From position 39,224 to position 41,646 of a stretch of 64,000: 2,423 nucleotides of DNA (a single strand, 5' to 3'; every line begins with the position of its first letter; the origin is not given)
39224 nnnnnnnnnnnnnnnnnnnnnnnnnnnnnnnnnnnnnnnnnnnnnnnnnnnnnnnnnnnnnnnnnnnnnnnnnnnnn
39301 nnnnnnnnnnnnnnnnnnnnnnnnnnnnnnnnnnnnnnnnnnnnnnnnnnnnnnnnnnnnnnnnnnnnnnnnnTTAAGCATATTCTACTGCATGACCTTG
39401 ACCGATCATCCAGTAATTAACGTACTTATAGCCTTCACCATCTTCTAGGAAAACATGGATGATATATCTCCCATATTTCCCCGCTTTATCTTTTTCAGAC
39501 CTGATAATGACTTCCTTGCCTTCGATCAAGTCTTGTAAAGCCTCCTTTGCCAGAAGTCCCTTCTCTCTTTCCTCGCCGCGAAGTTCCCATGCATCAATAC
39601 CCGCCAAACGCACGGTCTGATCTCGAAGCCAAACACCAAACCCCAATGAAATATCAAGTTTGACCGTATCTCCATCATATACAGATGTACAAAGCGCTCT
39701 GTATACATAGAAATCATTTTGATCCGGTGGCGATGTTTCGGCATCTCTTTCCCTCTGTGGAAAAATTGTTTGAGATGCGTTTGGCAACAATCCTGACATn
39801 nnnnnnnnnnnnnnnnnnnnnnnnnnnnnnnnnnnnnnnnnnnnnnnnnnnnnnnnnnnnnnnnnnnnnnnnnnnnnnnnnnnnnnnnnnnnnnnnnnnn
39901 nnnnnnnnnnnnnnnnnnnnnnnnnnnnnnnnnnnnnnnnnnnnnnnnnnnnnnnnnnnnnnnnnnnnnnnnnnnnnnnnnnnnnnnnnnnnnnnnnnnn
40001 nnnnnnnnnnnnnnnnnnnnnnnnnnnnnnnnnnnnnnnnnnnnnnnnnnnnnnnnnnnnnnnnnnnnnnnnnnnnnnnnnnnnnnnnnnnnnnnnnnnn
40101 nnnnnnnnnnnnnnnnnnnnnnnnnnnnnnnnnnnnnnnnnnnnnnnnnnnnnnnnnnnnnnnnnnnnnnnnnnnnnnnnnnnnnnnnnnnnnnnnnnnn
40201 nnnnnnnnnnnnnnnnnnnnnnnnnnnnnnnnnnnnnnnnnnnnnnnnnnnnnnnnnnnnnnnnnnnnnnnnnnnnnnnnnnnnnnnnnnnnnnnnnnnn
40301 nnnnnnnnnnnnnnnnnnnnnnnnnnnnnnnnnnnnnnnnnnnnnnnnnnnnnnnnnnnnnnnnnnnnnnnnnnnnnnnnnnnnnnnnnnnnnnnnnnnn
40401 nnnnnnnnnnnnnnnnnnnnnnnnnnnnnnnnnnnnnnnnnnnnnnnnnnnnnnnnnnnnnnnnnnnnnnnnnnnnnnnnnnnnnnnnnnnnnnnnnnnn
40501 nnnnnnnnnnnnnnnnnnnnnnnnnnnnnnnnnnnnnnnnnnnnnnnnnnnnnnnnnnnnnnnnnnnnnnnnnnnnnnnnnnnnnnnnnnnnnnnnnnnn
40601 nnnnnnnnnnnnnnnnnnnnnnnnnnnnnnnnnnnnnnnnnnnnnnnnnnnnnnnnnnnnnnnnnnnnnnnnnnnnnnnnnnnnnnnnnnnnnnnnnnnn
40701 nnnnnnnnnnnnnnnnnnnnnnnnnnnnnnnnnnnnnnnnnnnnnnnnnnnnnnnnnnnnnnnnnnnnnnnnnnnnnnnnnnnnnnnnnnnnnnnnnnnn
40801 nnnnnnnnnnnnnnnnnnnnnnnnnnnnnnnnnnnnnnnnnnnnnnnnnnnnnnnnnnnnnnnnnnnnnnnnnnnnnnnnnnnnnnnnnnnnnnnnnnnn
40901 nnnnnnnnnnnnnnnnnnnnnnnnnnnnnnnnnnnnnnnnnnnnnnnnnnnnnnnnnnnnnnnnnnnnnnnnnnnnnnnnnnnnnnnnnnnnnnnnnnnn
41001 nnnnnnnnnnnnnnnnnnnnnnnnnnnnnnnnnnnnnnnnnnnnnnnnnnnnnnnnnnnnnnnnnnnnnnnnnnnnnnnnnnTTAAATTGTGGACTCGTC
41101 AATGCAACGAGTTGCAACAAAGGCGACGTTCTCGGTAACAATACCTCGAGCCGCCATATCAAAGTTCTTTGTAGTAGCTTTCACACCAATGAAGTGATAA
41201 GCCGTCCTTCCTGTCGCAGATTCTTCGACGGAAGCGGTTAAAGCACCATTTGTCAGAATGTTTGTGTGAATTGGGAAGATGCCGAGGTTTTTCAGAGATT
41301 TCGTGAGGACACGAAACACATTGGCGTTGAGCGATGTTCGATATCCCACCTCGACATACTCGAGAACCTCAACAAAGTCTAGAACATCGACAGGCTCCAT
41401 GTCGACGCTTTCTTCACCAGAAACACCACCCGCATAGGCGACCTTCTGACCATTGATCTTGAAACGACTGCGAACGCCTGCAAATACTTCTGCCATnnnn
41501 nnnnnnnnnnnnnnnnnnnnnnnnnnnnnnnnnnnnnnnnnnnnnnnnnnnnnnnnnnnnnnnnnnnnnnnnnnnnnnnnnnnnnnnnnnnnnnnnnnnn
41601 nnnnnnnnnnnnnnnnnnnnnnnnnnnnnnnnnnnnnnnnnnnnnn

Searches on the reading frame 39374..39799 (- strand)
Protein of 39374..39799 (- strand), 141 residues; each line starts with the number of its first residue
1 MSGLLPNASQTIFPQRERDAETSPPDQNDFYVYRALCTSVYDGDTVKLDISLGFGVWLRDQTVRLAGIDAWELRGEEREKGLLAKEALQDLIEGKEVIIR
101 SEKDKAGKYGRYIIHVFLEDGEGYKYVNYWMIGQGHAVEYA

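Call 3: search_protein_families(library=pfam, proteins=[window:39374-39799:-], max_evalue=0.01)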
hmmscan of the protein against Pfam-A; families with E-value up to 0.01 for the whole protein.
window:39374-39799:- (141 aa): 1 family
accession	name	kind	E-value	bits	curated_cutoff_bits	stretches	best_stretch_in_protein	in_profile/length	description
PF00565.23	SNase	-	3.5e-07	31.1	21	1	62-140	1-77/107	Staphylococcal nuclease homologue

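Call 4: search_protein_families(library=phrogs, proteins=[window:39374-39799:-], max_evalue=0.01)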
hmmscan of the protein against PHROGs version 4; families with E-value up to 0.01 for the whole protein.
window:39374-39799:- (141 aa): 3 families
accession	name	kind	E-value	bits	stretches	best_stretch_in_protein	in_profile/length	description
phrog_452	-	DNA, RNA and nucleotide metabolism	1.3e-26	94.7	1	22-140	58-177/201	endonuclease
phrog_20876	-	DNA, RNA and nucleotide metabolism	0.00012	22.2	1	37-119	170-243/395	nuclease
phrog_18798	-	unknown function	0.00068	20.9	1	35-121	7-88/124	-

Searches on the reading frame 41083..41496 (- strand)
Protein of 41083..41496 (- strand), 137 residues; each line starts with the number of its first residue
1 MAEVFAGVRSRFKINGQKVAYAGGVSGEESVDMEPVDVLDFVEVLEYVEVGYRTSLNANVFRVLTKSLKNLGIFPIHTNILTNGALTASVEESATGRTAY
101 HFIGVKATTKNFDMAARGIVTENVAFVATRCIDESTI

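Call 3: search_protein_families(library=pfam, proteins=[window:41083-41496:-], max_evalue=0.01)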
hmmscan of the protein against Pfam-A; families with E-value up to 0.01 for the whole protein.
window:41083-41496:- (137 aa): 0 families

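Call 4: search_protein_families(library=phrogs, proteins=[window:41083-41496:-], max_evalue=0.01)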
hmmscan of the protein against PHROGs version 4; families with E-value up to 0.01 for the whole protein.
window:41083-41496:- (137 aa): 1 family
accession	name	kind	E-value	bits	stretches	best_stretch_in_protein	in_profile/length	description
phrog_985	-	head and packaging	6.4e-12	46.4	1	6-128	11-133/141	virion structural protein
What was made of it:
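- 41083..41496 (-): Tail-tube protein gene (137 aa). phrog_985 (call 4).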

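Call 9: find_related_loci(query=window:41083-41496:-, collection=viral_contigs, flank=6000)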
Query window:41083-41496:- (137 aa) in viral_contigs; peptide patterns used: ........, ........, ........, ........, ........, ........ (x = any residue, [..] = any of these).
5 stretches matched a pattern; 1 encode a relative of the query (tblastn E <= 1e-3); 1 distinct loci.
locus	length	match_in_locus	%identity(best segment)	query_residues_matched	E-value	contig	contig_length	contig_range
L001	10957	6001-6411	100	1-137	8e-91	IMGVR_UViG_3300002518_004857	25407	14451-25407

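Call 15: find_homologous_proteins(query=window:41083-41496:-, max_evalue=0.001)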
Query window:41083-41496:- (137 aa): 101 proteins with E <= 0.001 among 116 candidates.
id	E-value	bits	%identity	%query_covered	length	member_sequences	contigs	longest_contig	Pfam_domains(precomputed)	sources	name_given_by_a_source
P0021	2.4e-81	288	100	100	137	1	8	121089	PF26461.1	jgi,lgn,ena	-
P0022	4.7e-58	213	74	98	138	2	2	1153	PF26461.1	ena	-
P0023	3.5e-57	210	72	98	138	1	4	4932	PF26461.1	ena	-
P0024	2.2e-56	207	69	100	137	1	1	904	PF26461.1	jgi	-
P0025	3.5e-55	203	71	97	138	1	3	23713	PF26461.1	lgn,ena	-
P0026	1.1e-53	198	67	99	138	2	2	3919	PF26461.1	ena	-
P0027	2.0e-53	198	69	97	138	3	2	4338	PF26461.1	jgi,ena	-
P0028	7.6e-53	196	71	97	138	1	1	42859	PF26461.1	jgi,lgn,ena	-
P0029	1.9e-52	194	67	99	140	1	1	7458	PF26461.1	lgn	-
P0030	1.7e-51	191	67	100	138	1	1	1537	PF26461.1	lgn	-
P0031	8.9e-51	189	67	100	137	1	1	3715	PF26461.1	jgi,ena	-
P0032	1.2e-50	189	66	98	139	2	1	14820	PF26461.1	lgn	-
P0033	3.5e-50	187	63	100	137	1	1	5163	PF26461.1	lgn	-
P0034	4.4e-50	187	65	100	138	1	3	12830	PF26461.1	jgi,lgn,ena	-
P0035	6.7e-50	186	66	97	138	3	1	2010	PF26461.1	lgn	-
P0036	7.5e-50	186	66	98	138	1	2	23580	PF26461.1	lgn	-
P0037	3.8e-49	184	64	99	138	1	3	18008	PF26461.1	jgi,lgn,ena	-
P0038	1.5e-48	182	63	99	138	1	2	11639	PF26461.1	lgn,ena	-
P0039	6.3e-48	180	65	97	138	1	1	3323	PF26461.1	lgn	-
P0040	5.1e-47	177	64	99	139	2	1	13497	PF26461.1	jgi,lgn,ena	-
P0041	1.2e-45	173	61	99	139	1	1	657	PF26461.1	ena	-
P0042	1.7e-44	169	60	95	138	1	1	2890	PF26461.1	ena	-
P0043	7.0e-44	167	59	99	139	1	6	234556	PF26461.1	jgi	jgi:hypothetical protein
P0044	1.7e-42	162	59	99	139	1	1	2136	PF26461.1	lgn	-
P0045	3.0e-42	162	59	98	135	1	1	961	PF26461.1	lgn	-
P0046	3.4e-42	161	62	100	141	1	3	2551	PF26461.1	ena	-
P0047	6.8e-42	160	61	99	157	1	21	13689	PF26461.1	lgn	-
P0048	1.8e-41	159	61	97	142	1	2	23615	PF26461.1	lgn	-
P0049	3.0e-41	158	55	99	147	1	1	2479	PF26461.1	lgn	-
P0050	3.4e-41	158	58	99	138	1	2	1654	PF26461.1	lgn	-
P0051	6.7e-41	157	62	95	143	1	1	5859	PF26461.1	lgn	-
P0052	1.4e-40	156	58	99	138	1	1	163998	PF26461.1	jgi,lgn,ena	-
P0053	1.6e-40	156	56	99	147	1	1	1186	PF26461.1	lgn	-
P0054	4.6e-40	155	58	97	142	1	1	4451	PF26461.1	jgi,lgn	jgi:hypothetical protein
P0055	4.6e-40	154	58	97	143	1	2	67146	PF26461.1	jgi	jgi:hypothetical protein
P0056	7.0e-40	154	60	96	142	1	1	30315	PF26461.1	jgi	jgi:hypothetical protein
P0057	7.4e-40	154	59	95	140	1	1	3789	PF26461.1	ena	-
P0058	1.2e-39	153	59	97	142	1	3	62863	PF26461.1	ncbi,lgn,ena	-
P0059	1.5e-39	153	58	96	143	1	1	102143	PF26461.1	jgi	jgi:hypothetical protein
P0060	1.6e-39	153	56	97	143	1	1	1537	PF26461.1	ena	-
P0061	2.6e-39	152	57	97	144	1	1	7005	PF26461.1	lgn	-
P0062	2.6e-39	152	56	99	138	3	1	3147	PF26461.1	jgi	jgi:hypothetical protein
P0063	3.9e-39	152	57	96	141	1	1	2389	PF26461.1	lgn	-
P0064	7.3e-39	151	58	96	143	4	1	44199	PF26461.1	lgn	-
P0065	8.0e-39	151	57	96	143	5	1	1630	PF26461.1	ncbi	-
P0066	8.3e-39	150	59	97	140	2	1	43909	PF26461.1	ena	-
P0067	1.3e-38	150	58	97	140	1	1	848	PF26461.1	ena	-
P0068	1.7e-38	149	60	96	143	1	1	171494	PF26461.1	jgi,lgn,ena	-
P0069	1.9e-38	149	58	97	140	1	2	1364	PF26461.1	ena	-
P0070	2.2e-38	149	57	99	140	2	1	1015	PF26461.1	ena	-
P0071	2.3e-38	149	59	96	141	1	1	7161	PF26461.1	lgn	-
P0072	3.1e-38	149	56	97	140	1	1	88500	PF26461.1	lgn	-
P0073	3.2e-38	149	56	97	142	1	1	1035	PF26461.1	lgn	-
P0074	3.5e-38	148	55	98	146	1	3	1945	PF26461.1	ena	-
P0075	3.8e-38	148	58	95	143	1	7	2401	PF26461.1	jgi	jgi:hypothetical protein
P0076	5.0e-38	148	57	97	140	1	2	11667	PF26461.1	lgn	-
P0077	6.2e-38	148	56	97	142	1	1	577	PF26461.1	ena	-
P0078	9.5e-38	147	57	97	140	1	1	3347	PF26461.1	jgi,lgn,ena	-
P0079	1.1e-37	147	56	97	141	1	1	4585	PF26461.1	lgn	-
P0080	1.3e-37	147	55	100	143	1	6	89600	PF26461.1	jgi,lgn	jgi:hypothetical protein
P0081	1.4e-37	147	56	99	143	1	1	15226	PF26461.1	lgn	-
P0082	1.8e-37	146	55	99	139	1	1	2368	PF26461.1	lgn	-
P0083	2.5e-37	146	55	97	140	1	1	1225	PF26461.1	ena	-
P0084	3.2e-37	145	56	99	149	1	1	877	PF26461.1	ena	-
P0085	3.4e-37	145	56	97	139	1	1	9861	PF26461.1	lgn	-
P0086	3.6e-37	145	56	95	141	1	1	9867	PF26461.1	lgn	-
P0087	5.7e-37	145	59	92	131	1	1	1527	PF26461.1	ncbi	-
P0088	5.8e-37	144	56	97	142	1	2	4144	PF26461.1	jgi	jgi:hypothetical protein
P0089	3.0e-36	142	55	99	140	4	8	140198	PF26461.1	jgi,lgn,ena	jgi:hypothetical protein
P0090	4.0e-36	142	58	92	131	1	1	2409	PF26461.1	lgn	-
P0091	5.0e-36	141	53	100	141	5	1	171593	PF26461.1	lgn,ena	-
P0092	5.1e-36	141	55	99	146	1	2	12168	PF26461.1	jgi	jgi:hypothetical protein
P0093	2.6e-35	139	56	97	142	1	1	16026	PF26461.1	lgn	-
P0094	3.5e-35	139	54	99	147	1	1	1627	PF26461.1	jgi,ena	-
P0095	2.3e-34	136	53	99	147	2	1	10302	PF26461.1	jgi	jgi:hypothetical protein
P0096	2.5e-34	136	52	99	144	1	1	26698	PF26461.1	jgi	jgi:hypothetical protein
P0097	3.8e-34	135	54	99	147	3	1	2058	PF26461.1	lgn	-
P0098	4.1e-34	135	53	98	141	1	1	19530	PF26461.1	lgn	-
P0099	7.7e-34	134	53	98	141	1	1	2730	PF26461.1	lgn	-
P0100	9.8e-34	134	52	97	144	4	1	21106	PF26461.1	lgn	-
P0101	1.1e-33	134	54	99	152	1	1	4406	PF26461.1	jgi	jgi:hypothetical protein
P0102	1.2e-33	134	55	100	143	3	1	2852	PF26461.1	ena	-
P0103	2.0e-33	133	53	96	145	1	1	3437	PF26461.1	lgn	-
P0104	3.4e-33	132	50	99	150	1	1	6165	PF26461.1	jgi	jgi:hypothetical protein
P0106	1.6e-32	130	63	72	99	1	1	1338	PF26461.1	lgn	-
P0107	1.8e-32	130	54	99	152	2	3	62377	PF26461.1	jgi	jgi:hypothetical protein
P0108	2.4e-32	130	52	97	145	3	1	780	PF26461.1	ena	-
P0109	2.9e-32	129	52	97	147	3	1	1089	PF26461.1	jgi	jgi:hypothetical protein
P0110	5.5e-31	125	52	99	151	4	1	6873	PF26461.1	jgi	-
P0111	8.2e-31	125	65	71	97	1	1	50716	PF26461.1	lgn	-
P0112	1.1e-26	111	41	96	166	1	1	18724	PF26461.1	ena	-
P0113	1.5e-25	108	44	96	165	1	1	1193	PF26461.1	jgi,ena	-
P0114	4.1e-25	106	44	95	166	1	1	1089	PF26461.1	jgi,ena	-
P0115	1.2e-24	105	56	75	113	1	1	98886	PF26461.1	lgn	-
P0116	1.4e-23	101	44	96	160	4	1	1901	PF26461.1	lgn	-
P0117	2.6e-23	100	43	98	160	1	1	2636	PF26461.1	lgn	-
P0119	6.7e-22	96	41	96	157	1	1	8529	PF26461.1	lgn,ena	-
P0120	6.6e-21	93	41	96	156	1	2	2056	PF26461.1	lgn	-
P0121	4.2e-20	90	37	96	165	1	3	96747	PF26461.1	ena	-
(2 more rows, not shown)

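Call 16: find_encoding_contigs(protein=P0028, flank=5000, max_places=3)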
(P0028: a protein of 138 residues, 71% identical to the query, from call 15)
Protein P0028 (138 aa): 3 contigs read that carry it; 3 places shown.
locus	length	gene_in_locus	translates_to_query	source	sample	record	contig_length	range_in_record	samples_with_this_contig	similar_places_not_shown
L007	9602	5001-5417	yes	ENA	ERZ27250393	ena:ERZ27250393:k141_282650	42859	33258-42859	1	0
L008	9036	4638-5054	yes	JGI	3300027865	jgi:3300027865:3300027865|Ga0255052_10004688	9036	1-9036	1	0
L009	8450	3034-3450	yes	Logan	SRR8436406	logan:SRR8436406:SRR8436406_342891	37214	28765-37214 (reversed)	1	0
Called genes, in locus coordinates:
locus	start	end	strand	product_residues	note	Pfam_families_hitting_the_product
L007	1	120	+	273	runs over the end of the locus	-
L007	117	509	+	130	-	-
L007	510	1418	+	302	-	-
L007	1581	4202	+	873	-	-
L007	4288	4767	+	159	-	-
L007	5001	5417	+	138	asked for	PF26461:Phi812_tail_tube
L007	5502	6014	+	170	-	-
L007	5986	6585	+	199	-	-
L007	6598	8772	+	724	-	-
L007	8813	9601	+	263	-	?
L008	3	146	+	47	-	?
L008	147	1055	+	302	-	-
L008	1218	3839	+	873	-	-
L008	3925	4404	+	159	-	-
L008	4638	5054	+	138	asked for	PF26461:Phi812_tail_tube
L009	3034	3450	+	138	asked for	PF26461:Phi812_tail_tube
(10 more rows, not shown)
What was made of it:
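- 41083..41496 (-): PF26461 Phi812_tail_tube is precomputed for it and for about 100 homologues (calls 15, 16).
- Checked: It lies between p179 (41920..42459) and the tail-tube gene (41083..41496; PF26461 Phi812_tail_tube per calls 15, 16; phrog_985, call 4).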

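Call 17: find_encoding_contigs(protein=P0025, flank=5000, max_places=3)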
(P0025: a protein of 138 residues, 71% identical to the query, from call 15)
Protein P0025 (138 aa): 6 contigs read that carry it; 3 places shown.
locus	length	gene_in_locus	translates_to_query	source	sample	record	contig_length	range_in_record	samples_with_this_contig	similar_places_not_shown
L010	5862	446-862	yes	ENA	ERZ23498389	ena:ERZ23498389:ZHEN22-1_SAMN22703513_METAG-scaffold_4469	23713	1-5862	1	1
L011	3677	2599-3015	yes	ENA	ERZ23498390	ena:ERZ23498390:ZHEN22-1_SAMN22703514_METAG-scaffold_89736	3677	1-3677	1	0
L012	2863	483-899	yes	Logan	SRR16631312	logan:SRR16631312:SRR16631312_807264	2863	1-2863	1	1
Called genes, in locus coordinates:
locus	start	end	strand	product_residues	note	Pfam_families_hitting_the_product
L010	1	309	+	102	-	?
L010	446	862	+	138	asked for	PF26461:Phi812_tail_tube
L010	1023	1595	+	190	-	-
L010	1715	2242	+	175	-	-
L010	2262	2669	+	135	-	-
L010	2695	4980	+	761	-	-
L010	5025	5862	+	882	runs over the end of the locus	-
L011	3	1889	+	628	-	?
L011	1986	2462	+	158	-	-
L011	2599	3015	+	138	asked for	PF26461:Phi812_tail_tube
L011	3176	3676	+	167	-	?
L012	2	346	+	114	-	?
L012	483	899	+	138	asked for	PF26461:Phi812_tail_tube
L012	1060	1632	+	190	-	-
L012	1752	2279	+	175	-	-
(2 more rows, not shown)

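Call 24: find_related_loci(query=A1, collection=metagenome_contigs, flank=4000)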
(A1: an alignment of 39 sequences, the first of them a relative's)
Query A1 (137 aa) in metagenome_contigs; peptide patterns used: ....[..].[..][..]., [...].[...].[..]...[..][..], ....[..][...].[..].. (x = any residue, [..] = any of these).
388 stretches matched a pattern; 75 encode a relative of the query (tblastn E <= 1e-3); 75 distinct loci.
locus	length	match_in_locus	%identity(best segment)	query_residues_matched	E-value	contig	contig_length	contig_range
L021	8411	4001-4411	100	1-137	3e-89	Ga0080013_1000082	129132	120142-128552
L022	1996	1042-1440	69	5-137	4e-62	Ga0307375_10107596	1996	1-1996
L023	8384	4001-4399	71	5-137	5e-61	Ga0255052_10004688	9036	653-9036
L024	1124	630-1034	67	3-137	1e-63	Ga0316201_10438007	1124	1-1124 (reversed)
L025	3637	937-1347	67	1-137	2e-59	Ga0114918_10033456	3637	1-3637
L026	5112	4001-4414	65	1-137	1e-57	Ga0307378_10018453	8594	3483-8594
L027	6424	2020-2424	64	3-137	2e-57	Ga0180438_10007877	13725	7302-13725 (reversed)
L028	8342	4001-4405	64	3-137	2e-57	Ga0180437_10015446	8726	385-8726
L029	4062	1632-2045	65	1-137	1e-57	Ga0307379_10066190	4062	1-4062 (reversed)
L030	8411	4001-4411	64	2-137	1e-54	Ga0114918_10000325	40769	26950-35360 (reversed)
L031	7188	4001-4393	60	5-134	2e-48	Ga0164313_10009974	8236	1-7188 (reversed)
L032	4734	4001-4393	60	5-134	2e-48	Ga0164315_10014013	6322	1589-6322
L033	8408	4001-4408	58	2-137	5e-48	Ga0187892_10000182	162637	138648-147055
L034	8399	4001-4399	57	2-134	1e-47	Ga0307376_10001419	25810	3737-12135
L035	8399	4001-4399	57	2-134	1e-47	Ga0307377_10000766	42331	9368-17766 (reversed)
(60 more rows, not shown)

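Call 25: find_related_loci(query=A1, collection=viral_contigs, flank=4000)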
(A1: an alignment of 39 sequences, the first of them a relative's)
Query A1 (137 aa) in viral_contigs; peptide patterns used: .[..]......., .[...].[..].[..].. (x = any residue, [..] = any of these).
232 stretches matched a pattern; 118 encode a relative of the query (tblastn E <= 1e-3); the best 80 are kept; 80 distinct loci.
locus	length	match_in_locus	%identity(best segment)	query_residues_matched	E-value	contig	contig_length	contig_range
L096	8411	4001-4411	100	1-137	5e-89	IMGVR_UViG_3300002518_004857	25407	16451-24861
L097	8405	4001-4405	64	3-137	3e-57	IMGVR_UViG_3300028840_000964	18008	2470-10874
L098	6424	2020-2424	64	3-137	3e-57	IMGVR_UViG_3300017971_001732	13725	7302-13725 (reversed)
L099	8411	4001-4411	64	2-137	2e-54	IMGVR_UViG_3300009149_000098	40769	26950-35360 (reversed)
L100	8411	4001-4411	58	1-137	9e-51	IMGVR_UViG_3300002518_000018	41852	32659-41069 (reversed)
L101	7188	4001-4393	60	5-134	4e-48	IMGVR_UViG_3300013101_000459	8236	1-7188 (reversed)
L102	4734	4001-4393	60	5-134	4e-48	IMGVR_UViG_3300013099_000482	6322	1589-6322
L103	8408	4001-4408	58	2-137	8e-48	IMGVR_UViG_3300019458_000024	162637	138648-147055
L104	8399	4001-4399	57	2-134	2e-47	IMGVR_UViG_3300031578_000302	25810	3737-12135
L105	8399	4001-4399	57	2-134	2e-47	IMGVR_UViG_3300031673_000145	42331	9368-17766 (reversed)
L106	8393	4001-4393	60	4-134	3e-47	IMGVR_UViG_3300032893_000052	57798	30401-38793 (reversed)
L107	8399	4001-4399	56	2-134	1e-46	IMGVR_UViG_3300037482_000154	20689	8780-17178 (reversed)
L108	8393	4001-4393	60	4-134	2e-46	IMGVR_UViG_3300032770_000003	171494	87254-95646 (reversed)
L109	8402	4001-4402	55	2-135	3e-46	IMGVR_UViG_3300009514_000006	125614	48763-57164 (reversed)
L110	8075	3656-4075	53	1-135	2e-45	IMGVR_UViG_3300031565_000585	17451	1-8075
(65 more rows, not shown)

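Call 62: search_protein_families(library=ncbifam, proteins=[window:41083-41496:-], max_evalue=0.01)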
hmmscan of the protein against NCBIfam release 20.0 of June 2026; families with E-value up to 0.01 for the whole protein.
window:41083-41496:- (137 aa): 0 families
